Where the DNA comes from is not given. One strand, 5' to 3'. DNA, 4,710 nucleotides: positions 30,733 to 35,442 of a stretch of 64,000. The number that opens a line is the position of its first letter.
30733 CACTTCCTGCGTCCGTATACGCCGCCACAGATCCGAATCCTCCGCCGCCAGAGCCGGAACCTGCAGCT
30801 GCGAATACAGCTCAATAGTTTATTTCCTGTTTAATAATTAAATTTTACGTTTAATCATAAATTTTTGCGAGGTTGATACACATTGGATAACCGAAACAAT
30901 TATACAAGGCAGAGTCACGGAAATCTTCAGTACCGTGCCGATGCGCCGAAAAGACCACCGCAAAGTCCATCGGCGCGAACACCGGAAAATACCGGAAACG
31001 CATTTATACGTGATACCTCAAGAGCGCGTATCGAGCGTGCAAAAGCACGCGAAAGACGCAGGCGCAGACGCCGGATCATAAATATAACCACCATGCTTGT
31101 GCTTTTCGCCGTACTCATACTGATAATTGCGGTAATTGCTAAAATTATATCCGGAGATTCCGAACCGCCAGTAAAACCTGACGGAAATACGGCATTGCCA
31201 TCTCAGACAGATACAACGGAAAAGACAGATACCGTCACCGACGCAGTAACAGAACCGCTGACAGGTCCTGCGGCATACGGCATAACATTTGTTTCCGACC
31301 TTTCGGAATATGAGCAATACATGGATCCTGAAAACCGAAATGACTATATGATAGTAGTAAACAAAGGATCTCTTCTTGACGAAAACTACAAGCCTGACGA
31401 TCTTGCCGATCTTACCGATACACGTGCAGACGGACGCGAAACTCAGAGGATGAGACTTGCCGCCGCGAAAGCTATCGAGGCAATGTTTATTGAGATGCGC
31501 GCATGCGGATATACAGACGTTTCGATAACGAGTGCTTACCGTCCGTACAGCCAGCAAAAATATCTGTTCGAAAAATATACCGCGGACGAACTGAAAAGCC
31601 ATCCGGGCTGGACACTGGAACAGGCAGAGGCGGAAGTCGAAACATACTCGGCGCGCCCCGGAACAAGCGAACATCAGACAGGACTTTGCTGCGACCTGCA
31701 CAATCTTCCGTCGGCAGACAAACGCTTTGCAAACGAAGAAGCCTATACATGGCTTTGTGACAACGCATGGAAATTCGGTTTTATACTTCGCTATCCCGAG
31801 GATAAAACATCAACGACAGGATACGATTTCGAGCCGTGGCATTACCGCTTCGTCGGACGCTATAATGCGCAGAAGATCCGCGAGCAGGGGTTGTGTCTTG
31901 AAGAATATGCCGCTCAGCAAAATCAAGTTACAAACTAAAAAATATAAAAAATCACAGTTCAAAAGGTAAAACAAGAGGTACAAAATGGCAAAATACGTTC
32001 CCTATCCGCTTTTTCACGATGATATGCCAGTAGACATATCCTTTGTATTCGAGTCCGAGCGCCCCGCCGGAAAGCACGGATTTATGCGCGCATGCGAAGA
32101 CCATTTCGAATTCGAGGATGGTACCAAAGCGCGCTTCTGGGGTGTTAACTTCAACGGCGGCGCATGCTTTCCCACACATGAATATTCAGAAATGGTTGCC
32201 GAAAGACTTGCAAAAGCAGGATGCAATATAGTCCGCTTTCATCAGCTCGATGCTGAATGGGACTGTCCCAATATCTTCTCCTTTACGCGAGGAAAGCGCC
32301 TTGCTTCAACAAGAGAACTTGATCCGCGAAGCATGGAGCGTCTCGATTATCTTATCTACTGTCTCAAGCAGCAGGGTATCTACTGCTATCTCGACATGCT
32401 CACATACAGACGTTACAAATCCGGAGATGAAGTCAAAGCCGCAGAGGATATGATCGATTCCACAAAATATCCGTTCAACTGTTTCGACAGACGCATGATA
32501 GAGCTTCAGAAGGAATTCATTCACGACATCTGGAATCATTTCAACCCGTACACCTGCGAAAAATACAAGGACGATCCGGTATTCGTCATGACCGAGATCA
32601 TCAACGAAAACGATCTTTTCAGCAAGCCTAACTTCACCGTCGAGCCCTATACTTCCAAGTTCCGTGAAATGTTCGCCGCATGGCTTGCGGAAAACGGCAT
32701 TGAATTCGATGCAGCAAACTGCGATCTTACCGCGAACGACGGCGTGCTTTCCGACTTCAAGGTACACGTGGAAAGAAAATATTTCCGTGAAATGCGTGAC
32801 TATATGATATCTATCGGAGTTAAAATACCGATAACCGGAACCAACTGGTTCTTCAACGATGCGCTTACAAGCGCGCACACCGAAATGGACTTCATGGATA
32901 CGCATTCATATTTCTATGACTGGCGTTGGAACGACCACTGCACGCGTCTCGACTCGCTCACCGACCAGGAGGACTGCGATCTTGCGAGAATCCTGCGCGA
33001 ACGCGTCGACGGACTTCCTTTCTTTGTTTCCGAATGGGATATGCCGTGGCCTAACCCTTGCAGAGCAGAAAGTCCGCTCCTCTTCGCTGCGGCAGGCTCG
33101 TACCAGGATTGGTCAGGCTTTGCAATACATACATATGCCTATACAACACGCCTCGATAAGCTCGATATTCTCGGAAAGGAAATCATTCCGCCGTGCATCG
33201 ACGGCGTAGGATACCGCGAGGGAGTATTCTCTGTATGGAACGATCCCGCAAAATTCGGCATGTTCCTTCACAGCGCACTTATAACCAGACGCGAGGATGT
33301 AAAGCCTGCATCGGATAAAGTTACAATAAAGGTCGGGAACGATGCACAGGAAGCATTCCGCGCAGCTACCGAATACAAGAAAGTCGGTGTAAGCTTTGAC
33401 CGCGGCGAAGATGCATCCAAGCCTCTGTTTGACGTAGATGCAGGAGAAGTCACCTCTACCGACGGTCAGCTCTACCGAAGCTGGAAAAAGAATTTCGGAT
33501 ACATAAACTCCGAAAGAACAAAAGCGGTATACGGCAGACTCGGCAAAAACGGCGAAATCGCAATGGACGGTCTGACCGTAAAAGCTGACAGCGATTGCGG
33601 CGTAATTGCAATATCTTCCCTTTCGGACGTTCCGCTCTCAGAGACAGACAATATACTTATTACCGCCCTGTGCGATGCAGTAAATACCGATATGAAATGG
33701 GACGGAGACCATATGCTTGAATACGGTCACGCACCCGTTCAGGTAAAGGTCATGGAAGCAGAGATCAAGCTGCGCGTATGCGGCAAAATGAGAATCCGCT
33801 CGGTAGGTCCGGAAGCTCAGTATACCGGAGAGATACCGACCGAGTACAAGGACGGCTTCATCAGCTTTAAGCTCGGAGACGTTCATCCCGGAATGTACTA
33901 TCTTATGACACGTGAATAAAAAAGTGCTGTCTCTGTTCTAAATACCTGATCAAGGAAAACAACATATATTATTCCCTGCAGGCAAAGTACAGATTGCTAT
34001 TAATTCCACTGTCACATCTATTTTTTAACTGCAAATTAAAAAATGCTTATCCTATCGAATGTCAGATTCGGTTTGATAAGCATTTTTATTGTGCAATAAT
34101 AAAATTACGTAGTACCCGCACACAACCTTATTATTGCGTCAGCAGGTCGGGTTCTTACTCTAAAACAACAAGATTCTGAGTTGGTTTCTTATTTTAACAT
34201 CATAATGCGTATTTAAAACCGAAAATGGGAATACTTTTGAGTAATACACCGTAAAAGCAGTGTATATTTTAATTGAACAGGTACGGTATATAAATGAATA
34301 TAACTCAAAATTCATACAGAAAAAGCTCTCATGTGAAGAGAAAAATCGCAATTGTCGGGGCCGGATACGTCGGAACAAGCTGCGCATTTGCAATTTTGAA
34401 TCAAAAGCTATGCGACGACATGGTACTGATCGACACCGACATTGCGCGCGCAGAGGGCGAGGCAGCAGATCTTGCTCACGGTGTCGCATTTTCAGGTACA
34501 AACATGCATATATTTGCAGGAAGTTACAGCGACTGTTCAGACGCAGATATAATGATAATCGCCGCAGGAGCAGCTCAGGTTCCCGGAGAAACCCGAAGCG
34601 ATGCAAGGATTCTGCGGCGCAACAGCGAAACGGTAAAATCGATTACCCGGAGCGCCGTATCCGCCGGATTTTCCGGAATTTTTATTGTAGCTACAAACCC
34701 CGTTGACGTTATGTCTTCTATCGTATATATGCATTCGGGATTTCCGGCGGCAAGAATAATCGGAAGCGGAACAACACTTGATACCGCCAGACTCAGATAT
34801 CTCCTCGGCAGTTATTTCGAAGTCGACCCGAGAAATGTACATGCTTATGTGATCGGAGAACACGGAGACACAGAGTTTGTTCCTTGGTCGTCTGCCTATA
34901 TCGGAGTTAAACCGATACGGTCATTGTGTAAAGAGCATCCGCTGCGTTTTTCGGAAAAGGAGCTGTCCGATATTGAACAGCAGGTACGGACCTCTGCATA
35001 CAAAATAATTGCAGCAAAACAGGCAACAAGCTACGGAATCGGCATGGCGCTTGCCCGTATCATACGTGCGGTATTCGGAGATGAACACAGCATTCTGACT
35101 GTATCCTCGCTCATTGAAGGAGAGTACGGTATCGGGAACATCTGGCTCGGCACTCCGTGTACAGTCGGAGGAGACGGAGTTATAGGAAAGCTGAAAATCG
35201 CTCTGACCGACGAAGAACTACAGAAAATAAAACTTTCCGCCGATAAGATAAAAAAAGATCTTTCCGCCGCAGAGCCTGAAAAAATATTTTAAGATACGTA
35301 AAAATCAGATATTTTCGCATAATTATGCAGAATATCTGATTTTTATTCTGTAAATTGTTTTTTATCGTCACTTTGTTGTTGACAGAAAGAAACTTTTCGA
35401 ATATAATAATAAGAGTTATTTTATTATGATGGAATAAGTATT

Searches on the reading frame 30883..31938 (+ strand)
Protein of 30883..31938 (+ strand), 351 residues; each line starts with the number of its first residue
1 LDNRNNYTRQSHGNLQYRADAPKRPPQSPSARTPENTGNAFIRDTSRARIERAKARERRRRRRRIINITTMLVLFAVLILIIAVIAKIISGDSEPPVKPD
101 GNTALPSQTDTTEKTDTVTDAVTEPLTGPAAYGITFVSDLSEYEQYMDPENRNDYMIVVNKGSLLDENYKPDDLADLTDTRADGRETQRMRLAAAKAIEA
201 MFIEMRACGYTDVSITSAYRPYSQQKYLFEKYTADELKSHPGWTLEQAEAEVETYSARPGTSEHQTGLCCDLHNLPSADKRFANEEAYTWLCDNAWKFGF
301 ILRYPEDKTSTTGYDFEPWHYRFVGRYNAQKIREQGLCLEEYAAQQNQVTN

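Call 54: search_protein_families(library=pfam, proteins=[window:30883-31938:+], max_evalue=0.000001)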
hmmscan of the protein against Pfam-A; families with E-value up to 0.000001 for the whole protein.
window:30883-31938:+ (351 aa): 1 family
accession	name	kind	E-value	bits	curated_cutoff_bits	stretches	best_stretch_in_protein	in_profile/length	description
PF02557.22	VanY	-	2.5e-34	118.4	25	1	189-325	3-131/132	D-alanyl-D-alanine carboxypeptidase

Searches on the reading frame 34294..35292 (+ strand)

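Call 54: search_protein_families(library=pfam, proteins=[window:34294-35292:+], max_evalue=0.000001)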
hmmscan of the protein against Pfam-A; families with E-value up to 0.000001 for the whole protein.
window:34294-35292:+ (332 aa): 2 families
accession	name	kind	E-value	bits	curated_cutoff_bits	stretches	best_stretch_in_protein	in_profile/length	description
PF02866.23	Ldh_1_C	-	1e-40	140.1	22.6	1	160-326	1-170/174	lactate/malate dehydrogenase, alpha/beta C-terminal domain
PF00056.29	Ldh_1_N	-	1.8e-37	128.9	27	1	17-157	2-141/141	lactate/malate dehydrogenase, NAD binding domain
